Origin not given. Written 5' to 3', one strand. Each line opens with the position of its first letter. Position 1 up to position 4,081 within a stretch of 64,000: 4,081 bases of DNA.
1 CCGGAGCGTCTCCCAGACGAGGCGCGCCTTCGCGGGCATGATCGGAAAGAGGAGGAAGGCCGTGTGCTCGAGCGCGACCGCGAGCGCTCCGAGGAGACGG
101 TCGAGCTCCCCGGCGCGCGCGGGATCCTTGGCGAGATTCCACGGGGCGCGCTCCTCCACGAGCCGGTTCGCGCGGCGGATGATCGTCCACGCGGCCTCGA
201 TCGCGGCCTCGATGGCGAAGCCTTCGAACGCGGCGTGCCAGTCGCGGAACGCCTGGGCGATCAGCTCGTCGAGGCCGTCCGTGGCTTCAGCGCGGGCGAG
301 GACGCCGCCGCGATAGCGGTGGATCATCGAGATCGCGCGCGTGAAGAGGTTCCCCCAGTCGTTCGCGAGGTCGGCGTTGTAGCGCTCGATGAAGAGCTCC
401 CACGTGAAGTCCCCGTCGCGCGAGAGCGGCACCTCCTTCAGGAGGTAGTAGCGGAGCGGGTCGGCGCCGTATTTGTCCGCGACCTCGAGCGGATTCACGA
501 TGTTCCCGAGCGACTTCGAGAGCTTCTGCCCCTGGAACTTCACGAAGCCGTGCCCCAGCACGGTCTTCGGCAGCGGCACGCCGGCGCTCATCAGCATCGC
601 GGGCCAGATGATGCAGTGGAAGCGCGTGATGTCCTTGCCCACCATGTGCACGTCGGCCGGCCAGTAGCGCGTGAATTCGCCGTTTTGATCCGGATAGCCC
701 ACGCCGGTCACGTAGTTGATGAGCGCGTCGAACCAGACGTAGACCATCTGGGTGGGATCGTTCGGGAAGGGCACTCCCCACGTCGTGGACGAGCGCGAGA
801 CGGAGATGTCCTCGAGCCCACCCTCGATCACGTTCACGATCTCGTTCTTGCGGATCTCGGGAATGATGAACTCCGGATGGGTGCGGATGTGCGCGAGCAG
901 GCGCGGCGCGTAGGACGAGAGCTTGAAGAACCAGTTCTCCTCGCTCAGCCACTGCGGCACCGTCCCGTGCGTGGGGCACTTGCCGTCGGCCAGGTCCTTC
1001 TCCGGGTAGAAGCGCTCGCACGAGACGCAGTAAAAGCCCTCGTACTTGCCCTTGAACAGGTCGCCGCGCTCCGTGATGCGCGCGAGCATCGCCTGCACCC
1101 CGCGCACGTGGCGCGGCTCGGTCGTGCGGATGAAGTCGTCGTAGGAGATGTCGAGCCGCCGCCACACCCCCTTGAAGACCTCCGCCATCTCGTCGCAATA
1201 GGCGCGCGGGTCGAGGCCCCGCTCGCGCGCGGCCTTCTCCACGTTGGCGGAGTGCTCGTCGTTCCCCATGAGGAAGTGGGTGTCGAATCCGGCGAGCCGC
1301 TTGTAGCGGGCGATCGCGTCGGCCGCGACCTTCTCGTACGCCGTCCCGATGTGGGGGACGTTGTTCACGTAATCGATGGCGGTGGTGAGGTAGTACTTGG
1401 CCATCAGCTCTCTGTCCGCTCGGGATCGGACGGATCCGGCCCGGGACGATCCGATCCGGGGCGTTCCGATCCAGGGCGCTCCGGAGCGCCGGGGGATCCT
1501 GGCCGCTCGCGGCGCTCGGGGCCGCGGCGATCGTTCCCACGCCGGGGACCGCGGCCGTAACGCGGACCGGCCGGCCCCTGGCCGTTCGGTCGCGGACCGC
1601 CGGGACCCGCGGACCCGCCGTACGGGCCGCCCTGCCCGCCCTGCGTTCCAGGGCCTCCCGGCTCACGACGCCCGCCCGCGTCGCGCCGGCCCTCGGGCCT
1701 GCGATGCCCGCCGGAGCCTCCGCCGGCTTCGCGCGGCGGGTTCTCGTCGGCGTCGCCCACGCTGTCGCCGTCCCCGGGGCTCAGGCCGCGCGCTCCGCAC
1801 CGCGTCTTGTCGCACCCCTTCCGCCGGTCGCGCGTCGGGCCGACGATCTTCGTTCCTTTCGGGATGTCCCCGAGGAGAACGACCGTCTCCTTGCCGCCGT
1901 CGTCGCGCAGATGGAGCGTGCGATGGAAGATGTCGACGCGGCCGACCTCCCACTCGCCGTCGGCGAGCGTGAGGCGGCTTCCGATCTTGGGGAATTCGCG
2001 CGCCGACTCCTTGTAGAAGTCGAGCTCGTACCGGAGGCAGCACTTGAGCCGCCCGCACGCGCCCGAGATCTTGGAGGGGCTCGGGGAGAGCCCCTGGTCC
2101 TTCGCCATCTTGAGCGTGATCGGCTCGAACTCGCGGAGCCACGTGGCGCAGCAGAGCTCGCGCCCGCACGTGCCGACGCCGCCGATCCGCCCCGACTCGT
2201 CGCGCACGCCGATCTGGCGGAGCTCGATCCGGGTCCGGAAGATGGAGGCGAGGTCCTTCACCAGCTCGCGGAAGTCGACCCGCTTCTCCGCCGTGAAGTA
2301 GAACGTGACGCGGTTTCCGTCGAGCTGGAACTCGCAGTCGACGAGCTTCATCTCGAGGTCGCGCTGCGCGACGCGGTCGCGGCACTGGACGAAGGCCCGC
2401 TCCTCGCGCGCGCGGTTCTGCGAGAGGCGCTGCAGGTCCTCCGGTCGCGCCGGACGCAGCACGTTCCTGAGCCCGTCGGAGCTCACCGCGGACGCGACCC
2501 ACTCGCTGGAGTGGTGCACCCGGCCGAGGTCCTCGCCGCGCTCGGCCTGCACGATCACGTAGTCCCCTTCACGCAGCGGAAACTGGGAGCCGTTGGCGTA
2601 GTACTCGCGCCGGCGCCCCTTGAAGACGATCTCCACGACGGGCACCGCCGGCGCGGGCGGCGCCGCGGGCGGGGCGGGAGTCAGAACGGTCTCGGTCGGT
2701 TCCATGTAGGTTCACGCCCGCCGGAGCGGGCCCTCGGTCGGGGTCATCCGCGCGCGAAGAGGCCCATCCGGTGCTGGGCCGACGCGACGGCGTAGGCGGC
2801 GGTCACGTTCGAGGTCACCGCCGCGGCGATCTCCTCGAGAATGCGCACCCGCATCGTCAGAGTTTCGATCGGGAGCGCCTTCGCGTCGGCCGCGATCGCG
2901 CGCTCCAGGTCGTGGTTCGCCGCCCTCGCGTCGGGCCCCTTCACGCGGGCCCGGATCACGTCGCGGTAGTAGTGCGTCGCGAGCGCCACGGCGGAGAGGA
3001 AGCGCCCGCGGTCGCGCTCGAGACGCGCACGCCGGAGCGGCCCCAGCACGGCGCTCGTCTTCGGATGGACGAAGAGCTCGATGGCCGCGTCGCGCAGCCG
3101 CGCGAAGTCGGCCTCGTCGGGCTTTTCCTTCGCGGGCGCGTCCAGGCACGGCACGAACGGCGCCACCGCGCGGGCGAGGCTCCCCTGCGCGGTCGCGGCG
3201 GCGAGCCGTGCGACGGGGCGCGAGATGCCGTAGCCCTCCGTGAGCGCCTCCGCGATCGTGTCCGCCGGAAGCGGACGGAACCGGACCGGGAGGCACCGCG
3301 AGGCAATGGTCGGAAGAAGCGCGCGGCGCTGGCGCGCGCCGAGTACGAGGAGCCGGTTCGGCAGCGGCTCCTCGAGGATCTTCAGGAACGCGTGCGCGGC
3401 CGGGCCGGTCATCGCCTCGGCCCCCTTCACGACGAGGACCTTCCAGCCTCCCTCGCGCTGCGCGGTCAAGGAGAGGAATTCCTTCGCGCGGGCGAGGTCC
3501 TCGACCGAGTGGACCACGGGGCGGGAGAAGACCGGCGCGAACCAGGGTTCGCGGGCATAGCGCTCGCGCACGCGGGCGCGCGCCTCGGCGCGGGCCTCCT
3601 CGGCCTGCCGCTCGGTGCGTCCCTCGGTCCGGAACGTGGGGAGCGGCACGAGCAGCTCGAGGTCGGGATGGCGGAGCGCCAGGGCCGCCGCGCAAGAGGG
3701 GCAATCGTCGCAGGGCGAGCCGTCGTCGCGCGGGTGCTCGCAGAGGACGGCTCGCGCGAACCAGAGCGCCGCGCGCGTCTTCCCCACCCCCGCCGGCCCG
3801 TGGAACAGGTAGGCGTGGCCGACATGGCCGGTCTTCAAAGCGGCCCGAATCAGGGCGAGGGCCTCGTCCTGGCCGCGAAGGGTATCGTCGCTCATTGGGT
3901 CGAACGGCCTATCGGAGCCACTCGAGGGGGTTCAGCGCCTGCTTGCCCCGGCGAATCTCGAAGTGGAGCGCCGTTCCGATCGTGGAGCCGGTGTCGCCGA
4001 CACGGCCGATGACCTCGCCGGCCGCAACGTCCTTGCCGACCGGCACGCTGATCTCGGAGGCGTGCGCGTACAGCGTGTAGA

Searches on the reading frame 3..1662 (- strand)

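Call 67: search_protein_families(library=pfam, proteins=[window:3-1662:-], max_evalue=0.00001)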
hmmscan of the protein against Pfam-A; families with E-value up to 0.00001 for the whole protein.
window:3-1662:- (553 aa): 3 families
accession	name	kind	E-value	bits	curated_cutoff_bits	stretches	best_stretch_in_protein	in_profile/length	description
PF09334.17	tRNA-synt_1g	-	1e-106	357.5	20.1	2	222-443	162-390/391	tRNA synthetases class I (M)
PF00133.28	tRNA-synt_1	-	4.3e-34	118.4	22.7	2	307-416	299-410/414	tRNA synthetases class I (I, L, M and V)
PF01406.26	tRNA-synt_1e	-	3.9e-12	46.6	27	1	337-409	209-282/301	tRNA synthetases class I (C) catalytic domain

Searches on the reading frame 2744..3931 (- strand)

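Call 67: search_protein_families(library=pfam, proteins=[window:2744-3931:-], max_evalue=0.00001)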
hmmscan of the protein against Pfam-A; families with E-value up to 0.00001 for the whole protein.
window:2744-3931:- (395 aa): 1 family
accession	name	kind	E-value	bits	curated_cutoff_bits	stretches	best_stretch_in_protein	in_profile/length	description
PF13177.12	DNA_pol3_delta2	-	1.4e-37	129.6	27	1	21-221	2-160/161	DNA polymerase III, delta subunit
